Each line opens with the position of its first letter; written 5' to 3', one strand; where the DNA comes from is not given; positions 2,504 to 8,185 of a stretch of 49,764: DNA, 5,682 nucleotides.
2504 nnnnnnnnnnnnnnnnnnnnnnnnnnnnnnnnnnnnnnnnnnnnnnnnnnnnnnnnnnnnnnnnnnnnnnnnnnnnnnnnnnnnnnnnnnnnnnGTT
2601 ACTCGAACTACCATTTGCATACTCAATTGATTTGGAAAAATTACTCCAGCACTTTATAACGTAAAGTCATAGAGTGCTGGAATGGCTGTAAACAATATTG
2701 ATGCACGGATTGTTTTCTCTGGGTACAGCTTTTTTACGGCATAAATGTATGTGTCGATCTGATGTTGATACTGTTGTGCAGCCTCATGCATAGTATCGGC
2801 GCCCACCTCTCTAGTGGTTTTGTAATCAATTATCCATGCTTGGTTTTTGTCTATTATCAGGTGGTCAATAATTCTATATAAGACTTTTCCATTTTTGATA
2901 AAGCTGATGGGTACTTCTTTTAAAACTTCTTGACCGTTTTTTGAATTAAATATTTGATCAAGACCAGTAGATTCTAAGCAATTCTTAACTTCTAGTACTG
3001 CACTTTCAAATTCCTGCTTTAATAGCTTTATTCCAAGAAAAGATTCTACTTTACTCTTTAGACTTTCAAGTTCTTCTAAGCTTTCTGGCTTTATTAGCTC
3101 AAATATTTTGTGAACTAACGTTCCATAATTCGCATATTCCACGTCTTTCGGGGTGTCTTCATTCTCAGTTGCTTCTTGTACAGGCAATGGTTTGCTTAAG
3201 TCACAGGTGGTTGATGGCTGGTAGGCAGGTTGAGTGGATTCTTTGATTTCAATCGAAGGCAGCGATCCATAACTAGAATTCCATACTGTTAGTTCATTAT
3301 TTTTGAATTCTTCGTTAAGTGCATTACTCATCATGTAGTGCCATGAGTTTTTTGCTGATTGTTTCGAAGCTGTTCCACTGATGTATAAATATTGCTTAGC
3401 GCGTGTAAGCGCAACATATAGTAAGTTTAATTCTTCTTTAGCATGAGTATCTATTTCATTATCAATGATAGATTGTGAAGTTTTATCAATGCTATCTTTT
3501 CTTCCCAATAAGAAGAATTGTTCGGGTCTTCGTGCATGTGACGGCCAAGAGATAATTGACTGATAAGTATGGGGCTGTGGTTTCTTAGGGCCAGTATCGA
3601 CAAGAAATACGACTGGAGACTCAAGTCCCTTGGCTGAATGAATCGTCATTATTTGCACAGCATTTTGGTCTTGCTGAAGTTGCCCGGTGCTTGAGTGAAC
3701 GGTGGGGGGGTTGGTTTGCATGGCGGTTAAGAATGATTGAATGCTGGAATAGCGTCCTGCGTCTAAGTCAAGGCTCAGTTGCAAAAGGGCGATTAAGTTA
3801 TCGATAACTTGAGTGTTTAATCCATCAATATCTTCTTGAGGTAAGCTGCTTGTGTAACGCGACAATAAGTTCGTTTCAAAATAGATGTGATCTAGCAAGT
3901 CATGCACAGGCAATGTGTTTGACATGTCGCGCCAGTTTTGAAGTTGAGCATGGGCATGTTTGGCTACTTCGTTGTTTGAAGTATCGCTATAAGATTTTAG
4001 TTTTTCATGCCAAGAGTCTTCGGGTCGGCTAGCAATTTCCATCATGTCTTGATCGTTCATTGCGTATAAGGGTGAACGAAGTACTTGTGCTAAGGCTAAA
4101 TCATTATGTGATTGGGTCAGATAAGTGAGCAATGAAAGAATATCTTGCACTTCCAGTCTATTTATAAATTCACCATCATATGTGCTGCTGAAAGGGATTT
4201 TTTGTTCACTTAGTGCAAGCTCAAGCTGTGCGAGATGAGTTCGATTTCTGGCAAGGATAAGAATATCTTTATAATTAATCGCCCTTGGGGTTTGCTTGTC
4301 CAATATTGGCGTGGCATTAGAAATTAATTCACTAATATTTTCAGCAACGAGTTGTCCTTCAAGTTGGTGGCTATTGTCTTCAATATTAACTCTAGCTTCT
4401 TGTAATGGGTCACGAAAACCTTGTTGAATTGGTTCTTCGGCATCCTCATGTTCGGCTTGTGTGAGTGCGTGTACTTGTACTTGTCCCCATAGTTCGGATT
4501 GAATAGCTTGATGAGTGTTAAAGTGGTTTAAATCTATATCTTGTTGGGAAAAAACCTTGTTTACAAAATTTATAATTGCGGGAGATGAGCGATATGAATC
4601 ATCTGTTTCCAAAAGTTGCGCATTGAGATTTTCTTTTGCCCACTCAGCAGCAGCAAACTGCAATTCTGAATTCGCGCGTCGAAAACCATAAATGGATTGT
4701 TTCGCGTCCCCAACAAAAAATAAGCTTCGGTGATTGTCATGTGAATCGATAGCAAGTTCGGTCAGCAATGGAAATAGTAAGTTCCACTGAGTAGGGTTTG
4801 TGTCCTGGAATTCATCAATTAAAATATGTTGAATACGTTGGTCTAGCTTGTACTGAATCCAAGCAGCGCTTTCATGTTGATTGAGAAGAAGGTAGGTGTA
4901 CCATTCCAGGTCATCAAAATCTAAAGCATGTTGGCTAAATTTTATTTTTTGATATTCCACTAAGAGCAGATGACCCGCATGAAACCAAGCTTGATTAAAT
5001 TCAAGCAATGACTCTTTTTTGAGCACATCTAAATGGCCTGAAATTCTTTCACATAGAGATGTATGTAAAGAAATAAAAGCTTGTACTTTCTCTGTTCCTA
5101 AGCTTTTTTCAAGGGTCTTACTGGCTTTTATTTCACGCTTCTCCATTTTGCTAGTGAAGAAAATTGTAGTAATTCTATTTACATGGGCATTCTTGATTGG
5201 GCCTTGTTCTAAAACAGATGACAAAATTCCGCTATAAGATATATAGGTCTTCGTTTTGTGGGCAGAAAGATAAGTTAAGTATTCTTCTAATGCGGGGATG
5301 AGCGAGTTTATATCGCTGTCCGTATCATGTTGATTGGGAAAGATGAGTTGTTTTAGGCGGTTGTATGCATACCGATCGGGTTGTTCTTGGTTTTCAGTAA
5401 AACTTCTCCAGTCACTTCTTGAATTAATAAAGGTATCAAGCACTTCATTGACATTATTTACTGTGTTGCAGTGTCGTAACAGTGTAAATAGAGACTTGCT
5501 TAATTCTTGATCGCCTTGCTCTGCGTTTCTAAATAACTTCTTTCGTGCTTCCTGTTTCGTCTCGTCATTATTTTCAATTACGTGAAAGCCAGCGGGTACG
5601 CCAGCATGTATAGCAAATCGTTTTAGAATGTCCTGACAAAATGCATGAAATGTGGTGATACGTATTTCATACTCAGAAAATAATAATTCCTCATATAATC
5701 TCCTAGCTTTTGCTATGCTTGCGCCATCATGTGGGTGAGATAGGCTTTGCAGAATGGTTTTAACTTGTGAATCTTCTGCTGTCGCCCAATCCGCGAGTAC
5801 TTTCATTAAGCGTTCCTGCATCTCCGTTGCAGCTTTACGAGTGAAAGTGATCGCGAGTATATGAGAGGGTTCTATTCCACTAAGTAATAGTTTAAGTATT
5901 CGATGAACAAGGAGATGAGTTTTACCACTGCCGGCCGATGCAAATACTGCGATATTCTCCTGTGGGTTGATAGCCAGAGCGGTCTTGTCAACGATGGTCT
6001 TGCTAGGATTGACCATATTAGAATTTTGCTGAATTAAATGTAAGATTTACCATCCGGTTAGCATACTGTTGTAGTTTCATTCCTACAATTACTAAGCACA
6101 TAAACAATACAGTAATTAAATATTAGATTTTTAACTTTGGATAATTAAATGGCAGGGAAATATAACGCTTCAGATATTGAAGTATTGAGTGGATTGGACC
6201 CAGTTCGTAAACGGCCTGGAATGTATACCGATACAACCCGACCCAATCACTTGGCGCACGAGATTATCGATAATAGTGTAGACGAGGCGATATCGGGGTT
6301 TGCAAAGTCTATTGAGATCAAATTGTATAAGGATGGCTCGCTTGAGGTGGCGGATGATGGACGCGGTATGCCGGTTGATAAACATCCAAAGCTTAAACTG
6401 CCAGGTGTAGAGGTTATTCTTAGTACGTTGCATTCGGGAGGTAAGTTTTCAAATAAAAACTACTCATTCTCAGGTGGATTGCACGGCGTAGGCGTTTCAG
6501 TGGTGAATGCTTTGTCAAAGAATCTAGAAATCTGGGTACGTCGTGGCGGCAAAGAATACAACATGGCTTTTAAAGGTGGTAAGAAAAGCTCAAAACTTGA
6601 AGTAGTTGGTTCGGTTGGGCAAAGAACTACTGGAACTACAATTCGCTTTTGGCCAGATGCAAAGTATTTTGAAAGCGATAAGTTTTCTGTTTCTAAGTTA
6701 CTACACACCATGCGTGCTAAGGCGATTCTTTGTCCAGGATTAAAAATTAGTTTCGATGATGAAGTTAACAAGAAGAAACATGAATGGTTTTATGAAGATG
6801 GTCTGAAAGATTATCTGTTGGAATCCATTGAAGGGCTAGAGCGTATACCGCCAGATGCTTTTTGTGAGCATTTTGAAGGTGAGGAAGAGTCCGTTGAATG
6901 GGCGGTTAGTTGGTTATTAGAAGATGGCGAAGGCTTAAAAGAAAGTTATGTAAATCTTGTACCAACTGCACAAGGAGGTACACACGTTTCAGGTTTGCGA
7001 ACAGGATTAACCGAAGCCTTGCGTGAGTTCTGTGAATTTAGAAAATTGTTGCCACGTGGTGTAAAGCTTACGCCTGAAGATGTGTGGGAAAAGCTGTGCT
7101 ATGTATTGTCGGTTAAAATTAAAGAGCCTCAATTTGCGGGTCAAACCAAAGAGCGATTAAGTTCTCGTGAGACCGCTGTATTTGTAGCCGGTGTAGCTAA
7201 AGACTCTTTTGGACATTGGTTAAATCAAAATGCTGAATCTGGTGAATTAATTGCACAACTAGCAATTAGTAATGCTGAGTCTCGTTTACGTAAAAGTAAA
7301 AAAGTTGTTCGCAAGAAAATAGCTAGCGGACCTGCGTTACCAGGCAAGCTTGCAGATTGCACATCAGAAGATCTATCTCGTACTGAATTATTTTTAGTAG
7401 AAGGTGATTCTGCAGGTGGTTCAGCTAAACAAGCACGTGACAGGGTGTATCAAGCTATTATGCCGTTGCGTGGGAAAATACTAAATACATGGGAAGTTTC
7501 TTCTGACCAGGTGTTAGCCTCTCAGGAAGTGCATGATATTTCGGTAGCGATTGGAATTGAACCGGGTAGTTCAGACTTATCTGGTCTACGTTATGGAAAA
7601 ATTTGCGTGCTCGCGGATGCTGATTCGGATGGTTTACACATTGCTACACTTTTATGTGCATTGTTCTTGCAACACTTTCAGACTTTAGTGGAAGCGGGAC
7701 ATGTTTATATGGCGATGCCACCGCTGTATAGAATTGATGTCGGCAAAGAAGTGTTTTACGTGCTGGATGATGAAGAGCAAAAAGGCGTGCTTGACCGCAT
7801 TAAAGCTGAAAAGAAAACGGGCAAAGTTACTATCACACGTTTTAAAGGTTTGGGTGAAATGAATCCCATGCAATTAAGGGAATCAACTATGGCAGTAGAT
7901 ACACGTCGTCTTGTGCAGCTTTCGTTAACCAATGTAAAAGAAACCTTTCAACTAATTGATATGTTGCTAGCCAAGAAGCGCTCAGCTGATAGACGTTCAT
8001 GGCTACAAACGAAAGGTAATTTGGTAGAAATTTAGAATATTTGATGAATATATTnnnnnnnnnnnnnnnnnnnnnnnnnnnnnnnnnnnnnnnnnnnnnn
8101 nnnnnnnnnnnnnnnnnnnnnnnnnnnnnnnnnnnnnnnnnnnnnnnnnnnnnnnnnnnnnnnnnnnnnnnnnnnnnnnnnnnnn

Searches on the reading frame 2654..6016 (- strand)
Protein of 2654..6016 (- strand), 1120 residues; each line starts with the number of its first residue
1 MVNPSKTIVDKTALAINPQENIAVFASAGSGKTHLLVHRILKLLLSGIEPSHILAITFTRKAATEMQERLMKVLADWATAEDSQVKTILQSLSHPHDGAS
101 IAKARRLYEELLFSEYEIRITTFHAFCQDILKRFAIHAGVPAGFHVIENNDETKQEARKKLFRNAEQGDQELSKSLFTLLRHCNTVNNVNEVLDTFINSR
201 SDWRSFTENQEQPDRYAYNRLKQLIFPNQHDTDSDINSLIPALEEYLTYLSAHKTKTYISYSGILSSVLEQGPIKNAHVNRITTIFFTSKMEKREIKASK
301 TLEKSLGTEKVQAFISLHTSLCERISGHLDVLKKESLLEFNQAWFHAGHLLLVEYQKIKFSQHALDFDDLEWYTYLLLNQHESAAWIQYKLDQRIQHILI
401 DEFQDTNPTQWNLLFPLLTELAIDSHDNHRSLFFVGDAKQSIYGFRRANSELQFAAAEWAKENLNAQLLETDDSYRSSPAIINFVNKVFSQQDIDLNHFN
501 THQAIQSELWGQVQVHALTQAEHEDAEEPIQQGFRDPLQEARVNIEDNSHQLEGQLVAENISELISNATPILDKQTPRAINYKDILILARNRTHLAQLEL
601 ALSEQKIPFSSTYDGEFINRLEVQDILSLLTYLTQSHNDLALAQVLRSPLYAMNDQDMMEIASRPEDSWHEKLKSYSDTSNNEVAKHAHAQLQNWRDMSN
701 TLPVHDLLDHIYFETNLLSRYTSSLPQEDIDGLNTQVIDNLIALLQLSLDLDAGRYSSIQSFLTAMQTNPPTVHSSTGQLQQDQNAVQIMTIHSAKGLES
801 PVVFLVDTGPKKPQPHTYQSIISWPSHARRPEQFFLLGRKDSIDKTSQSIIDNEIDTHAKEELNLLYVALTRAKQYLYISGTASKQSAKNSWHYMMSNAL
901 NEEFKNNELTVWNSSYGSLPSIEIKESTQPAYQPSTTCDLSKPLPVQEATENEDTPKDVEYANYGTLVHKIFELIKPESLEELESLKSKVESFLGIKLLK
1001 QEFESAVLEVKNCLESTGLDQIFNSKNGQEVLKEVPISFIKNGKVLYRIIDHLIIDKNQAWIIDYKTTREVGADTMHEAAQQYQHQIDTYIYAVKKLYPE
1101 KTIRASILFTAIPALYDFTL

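Call 37: search_protein_families(library=pfam, proteins=[window:2654-6016:-], max_evalue=0.00001)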
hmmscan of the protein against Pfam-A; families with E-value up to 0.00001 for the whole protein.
window:2654-6016:- (1120 aa): 5 families
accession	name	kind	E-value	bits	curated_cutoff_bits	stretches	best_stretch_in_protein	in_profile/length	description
PF00580.27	UvrD-helicase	-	4e-53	181.3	23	1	16-452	11-262/271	UvrD/REP helicase N-terminal domain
PF13361.12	UvrD_C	-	5.4e-33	115.3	25.6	1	475-881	7-347/350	UvrD-like helicase C-terminal domain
PF13245.12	AAA_19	-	2.7e-15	57.2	25.1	1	17-446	9-134/134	AAA domain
PF13538.12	UvrD_C_2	-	2.6e-10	40.4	27.4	0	857-879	27-51/52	UvrD-like helicase C-terminal domain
PF12705.13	PDDEXK_1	-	6.1e-08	33.3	22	1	956-1110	29-189/247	PD-(D/E)XK nuclease superfamily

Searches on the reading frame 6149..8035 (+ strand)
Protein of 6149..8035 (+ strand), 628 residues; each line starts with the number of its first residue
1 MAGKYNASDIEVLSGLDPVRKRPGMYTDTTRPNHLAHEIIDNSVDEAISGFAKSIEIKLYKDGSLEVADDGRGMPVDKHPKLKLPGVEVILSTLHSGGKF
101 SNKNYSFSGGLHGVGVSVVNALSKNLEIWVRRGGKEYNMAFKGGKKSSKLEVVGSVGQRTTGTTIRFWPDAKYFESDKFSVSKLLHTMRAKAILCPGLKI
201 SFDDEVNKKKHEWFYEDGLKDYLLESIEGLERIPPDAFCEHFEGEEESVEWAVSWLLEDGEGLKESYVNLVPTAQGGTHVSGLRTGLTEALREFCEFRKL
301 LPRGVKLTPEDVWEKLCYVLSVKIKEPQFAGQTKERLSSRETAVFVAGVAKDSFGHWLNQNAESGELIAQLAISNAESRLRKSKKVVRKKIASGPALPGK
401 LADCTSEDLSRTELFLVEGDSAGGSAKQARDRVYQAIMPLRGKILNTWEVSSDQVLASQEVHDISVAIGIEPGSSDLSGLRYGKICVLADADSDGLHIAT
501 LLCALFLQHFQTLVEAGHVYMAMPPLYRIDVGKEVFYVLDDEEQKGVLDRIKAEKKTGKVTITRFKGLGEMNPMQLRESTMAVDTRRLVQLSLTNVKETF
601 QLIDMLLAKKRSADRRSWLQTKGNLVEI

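Call 37: search_protein_families(library=pfam, proteins=[window:6149-8035:+], max_evalue=0.00001)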
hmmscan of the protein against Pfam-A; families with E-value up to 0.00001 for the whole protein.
window:6149-8035:+ (628 aa): 4 families
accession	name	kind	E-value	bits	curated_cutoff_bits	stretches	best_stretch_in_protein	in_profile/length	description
PF00204.31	DNA_gyraseB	-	1.2e-41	142.5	27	1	218-384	1-169/173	DNA gyrase B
PF00986.26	DNA_gyraseB_C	-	1.7e-20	73.3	29.8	1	558-620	2-63/63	DNA gyrase B subunit, carboxyl terminus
PF02518.31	HATPase_c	-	8.2e-15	55.6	26.4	1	28-170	2-108/111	Histidine kinase-, DNA gyrase B-, and HSP90-like ATPase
PF01751.28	Toprim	-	6.1e-12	46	23.1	1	413-522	1-94/96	Toprim domain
